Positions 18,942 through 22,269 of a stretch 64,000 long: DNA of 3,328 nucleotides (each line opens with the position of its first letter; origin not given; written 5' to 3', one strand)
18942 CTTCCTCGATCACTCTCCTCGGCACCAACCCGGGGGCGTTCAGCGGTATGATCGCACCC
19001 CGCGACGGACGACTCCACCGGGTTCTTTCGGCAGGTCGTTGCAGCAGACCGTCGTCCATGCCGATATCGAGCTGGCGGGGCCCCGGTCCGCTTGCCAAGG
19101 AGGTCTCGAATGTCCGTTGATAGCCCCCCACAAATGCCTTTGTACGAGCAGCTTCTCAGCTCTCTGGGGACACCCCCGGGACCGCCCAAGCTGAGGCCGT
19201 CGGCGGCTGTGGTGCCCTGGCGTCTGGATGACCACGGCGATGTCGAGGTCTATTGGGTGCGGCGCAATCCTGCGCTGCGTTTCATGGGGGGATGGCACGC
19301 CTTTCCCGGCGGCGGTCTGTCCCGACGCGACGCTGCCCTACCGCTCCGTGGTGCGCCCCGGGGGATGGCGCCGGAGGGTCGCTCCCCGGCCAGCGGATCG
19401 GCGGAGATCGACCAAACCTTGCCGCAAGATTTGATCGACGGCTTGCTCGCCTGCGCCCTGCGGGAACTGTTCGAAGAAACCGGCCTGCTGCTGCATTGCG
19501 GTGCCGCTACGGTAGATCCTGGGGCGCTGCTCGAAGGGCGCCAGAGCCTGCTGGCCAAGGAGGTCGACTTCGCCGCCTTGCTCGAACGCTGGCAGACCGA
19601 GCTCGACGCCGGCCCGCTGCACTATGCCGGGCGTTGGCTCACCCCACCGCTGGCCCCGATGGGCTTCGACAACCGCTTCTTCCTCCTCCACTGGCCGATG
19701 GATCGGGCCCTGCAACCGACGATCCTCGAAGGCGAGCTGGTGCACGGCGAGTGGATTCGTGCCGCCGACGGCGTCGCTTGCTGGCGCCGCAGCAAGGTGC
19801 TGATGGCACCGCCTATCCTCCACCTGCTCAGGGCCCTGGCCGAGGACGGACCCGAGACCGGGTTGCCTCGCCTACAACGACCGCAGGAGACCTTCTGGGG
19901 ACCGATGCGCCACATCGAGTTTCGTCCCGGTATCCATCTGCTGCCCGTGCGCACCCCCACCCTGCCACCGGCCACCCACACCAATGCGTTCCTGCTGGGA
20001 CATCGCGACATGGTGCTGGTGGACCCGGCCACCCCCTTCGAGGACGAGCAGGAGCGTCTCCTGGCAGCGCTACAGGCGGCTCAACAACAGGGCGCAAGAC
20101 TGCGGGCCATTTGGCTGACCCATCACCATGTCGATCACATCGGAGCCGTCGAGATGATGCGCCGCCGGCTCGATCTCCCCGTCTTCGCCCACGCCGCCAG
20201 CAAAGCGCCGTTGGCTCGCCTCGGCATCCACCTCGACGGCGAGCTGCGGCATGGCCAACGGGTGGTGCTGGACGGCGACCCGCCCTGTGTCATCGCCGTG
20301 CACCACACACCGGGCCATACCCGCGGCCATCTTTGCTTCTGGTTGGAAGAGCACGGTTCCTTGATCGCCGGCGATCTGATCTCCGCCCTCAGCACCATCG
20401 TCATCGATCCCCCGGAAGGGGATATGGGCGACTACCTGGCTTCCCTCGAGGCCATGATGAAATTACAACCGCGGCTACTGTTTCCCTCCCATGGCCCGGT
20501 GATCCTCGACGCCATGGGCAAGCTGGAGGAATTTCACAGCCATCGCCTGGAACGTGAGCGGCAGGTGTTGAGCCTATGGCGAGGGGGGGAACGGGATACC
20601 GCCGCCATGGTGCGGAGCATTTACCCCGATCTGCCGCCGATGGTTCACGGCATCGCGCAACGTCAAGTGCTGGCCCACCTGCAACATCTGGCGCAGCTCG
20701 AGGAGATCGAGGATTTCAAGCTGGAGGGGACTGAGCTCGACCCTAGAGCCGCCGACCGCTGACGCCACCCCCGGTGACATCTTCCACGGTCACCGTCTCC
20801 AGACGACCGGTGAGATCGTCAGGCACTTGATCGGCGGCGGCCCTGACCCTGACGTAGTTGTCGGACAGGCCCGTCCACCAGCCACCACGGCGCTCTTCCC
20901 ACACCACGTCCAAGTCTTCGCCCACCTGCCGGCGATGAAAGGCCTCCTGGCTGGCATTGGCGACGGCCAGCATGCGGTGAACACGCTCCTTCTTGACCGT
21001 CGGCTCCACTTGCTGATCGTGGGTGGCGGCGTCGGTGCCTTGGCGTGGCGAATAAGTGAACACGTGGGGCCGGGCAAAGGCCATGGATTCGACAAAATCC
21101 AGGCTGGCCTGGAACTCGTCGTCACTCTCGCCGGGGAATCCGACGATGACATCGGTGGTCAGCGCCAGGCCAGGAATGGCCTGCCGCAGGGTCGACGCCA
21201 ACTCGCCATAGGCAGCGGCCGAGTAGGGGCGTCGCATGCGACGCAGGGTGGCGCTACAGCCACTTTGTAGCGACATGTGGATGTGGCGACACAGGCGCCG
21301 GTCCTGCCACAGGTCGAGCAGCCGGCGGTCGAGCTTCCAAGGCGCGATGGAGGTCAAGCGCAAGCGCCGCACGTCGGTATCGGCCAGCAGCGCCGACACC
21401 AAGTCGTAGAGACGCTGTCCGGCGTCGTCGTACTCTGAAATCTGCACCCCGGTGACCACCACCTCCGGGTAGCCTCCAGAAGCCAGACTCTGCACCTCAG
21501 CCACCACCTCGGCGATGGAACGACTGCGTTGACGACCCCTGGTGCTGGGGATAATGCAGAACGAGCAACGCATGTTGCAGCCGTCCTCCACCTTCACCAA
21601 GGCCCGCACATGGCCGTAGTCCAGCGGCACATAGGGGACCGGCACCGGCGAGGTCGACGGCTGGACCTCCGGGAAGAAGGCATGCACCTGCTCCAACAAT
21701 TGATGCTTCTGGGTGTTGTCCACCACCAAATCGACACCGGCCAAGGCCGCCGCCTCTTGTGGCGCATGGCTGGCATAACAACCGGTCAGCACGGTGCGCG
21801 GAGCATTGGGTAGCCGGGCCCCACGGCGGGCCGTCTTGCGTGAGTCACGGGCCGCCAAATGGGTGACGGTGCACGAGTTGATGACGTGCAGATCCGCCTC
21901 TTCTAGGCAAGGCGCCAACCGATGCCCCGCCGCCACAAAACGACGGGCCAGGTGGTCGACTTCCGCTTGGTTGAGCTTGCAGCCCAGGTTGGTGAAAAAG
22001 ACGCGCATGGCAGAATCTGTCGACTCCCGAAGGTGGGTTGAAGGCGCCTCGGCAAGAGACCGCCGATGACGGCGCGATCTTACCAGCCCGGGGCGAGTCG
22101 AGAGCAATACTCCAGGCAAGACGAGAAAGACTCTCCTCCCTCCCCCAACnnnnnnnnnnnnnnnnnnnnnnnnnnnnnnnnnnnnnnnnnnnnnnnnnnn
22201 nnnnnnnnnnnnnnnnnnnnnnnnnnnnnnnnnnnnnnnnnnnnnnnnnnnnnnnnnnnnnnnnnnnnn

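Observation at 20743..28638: Collinear minus-strand run: Elp3-like rSAM/GNAT -> KAS with insertion -> membrane protein -> GTPase -> MtaB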

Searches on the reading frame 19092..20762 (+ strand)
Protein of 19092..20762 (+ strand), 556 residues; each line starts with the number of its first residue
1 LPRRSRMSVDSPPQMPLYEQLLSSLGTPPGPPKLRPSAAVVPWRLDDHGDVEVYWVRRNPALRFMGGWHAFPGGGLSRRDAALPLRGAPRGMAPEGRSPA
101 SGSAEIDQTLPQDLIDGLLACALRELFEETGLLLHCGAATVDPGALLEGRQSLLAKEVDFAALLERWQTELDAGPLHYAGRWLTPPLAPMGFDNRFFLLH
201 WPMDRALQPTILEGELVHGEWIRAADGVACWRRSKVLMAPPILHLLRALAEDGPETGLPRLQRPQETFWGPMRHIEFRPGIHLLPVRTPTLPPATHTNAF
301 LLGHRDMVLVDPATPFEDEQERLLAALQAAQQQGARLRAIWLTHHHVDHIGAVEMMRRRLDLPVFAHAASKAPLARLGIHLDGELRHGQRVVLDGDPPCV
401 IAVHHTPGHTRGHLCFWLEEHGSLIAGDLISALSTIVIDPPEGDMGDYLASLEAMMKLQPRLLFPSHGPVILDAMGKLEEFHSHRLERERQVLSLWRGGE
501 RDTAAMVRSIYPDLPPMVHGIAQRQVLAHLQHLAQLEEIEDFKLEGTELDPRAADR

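Call 4: search_protein_families(library=pfam, proteins=[window:19092-20762:+], max_evalue=0.01)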
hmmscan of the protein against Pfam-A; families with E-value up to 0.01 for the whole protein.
window:19092-20762:+ (556 aa): 4 families
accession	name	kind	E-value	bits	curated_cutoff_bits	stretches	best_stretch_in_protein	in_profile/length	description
PF00753.33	Lactamase_B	-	9.1e-25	88.2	22.7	1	295-467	4-196/196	Metallo-beta-lactamase superfamily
PF17778.7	BLACT_WH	-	4e-08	33.6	22.8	1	504-535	3-34/46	Beta-lactamase associated winged helix domain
PF12706.13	Lactamase_B_2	-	1.4e-06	28.5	27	1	308-381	3-77/200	Beta-lactamase superfamily domain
PF00293.34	NUDIX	-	8.2e-06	26.3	21.1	0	116-132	39-58/134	NUDIX domain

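Call 5: search_protein_families(library=ncbifam, proteins=[window:19092-20762:+], max_evalue=0.01)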
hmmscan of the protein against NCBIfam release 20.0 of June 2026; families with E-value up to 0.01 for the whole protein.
window:19092-20762:+ (556 aa): 19 families
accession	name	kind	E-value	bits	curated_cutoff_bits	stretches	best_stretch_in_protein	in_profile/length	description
TIGR03413.1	GSH_gloB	equivalog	4e-19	69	200.8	1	326-459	33-155/248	hydroxyacylglutathione hydrolase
NF053820.1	MBLfold_Strvi7410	exception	2.3e-14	53.5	525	2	403-541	173-331/343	Strvi_7410 family MBL fold metallo-hydrolase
NF012229.1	bla_class_B_core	domain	1.3e-09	38.4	100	1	305-418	24-138/139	metallo-beta-lactamase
NF007597.0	PRK10241.1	equivalog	1.1e-08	34.8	421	1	320-429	32-128/251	hydroxyacylglutathione hydrolase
TIGR04558.1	SoxH_rel_PQQ_1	hypoth_equivalog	1.1e-07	31.2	300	1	406-474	154-220/285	quinoprotein relay system zinc metallohydrolase 1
NF033088.2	bla_subclass_B1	equivalog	1.7e-07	31.1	200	1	304-470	39-203/217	subclass B1 metallo-beta-lactamase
NF041804.1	MBL_fold_SolJ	exception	2.4e-07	30.2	350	1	307-431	31-141/224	solanimycin biosynthesis MBL-fold hydrolase SolJ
NF033105.1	bla_subclass_B3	equivalog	4.4e-07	29.5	240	1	305-421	32-158/257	subclass B3 metallo-beta-lactamase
NF033106.1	blaL1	exception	1.5e-06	27.4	560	1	307-414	70-186/290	L1 family subclass B3 metallo-beta-lactamase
TIGR04559.1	SoxH_rel_PQQ_2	hypoth_equivalog_domain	6e-06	25.9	280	0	405-479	153-224/283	quinoprotein relay system zinc metallohydrolase 2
NF040874.1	blaPJM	exception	1.6e-05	24.6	630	1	306-412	68-185/301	PJM family subclass B3 metallo-beta-lactamase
NF000439.2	blaAIM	exception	0.00013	21.6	675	1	307-374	69-134/303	AIM family subclass B3 metallo-beta-lactamase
NF040644.1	blaPAM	exception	0.00031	19.9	615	1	307-416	68-186/287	PAM family subclass B3 metallo-beta-lactamase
NF047419.1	RNase_J1_RnjA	exception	0.00032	19.5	820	1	330-370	53-93/549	ribonuclease J1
TIGR00649.1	MG423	subfamily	0.00067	18.2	400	1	331-367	53-90/546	RNase J family beta-CASP ribonuclease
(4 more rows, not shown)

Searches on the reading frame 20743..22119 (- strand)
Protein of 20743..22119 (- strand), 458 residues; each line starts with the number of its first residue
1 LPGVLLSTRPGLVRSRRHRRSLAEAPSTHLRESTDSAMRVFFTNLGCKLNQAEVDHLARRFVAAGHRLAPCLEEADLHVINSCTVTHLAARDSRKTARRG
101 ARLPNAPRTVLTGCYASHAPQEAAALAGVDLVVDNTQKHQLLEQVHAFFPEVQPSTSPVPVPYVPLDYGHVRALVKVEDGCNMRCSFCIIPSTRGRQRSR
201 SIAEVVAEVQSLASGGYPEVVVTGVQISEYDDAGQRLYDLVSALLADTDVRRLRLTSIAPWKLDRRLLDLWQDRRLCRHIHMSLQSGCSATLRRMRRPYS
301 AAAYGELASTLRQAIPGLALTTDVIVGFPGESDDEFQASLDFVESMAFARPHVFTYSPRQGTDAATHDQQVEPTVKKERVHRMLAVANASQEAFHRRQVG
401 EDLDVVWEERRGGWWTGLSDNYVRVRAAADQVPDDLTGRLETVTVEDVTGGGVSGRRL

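Call 4: search_protein_families(library=pfam, proteins=[window:20743-22119:-], max_evalue=0.01)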
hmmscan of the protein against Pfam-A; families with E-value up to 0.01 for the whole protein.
window:20743-22119:- (458 aa): 2 families
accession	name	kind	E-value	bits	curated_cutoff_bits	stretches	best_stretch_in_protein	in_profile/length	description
PF04055.27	Radical_SAM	-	4.2e-24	86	29.5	1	179-343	5-166/166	Radical SAM superfamily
PF00919.26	UPF0004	-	2.4e-17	63.2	27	1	39-133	1-97/98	Uncharacterized protein family UPF0004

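Call 5: search_protein_families(library=ncbifam, proteins=[window:20743-22119:-], max_evalue=0.01)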
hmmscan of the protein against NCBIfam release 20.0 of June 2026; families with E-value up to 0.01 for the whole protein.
window:20743-22119:- (458 aa): 22 families
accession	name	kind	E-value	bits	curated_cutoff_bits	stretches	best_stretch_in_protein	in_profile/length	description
TIGR01579.1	MiaB-like-C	equivalog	1.1e-109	367.4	357.05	1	42-430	1-403/416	tRNA (N(6)-L-threonylcarbamoyladenosine(37)-C(2))-methylthiotransferase MtaB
TIGR00089.1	TIGR00089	subfamily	1.6e-98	330.3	251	1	39-452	1-426/429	MiaB/RimO family radical SAM methylthiotransferase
TIGR01574.1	miaB-methiolase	equivalog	6.1e-71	239.7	355.3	1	40-450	2-429/437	tRNA (N6-isopentenyl adenosine(37)-C2)-methylthiotransferase MiaB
TIGR01125.1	TIGR01125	equivalog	1.7e-65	221.7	356.95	1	39-410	1-380/432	30S ribosomal protein S12 methylthiotransferase RimO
TIGR01578.1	MiaB-like-B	hypoth_equivalog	3.6e-57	194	314.7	1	39-426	1-392/421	tRNA (N(6)-L-threonylcarbamoyladenosine(37)-C(2))-methylthiotransferase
NF010916.0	PRK14336.1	equivalog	5.4e-55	186.8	606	1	42-417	6-375/418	tRNA (N6-isopentenyl adenosine(37)-C2)-methylthiotransferase MiaB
TIGR04013.1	B12_SAM_MJ_1487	hypoth_equivalog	1.2e-14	54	251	1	163-383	141-372/382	TIGR04013 family B12-binding domain/radical SAM domain-containing protein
TIGR04014.1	B12_SAM_MJ_0865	equivalog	2.6e-14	52.9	360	1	160-366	143-356/434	methyl-coenzyme M reductase glutamine C-methyltransferase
TIGR04479.1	bcpD_PhpK_rSAM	subfamily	6.1e-11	41.4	600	1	177-346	246-409/504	PhpK family radical SAM P-methyltransferase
NF038361.1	rSAM_Sden_1168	equivalog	7e-09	34.8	575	1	161-355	271-460/560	Sden_1168 family B12-binding radical SAM P-methyltransferase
TIGR04072.2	rSAM_ladder_B12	equivalog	1.8e-07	30.2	360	1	175-349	183-352/443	lipid biosynthesis B12-binding/radical SAM protein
TIGR03471.1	HpnJ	equivalog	5e-07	29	577.6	1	179-362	204-381/472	hopanoid biosynthesis associated radical SAM protein HpnJ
TIGR04428.1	B12_rSAM_trp_MT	equivalog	8.8e-05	21.1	500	1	177-340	221-392/558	tryptophan 2-C-methyltransferase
TIGR03904.1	SAM_YgiQ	equivalog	0.00013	20.6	462.35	1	170-213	292-336/558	YgiQ family radical SAM protein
NF006067.1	PRK08208.1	equivalog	0.00033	19.7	380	1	181-356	45-225/427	STM4012 family radical SAM protein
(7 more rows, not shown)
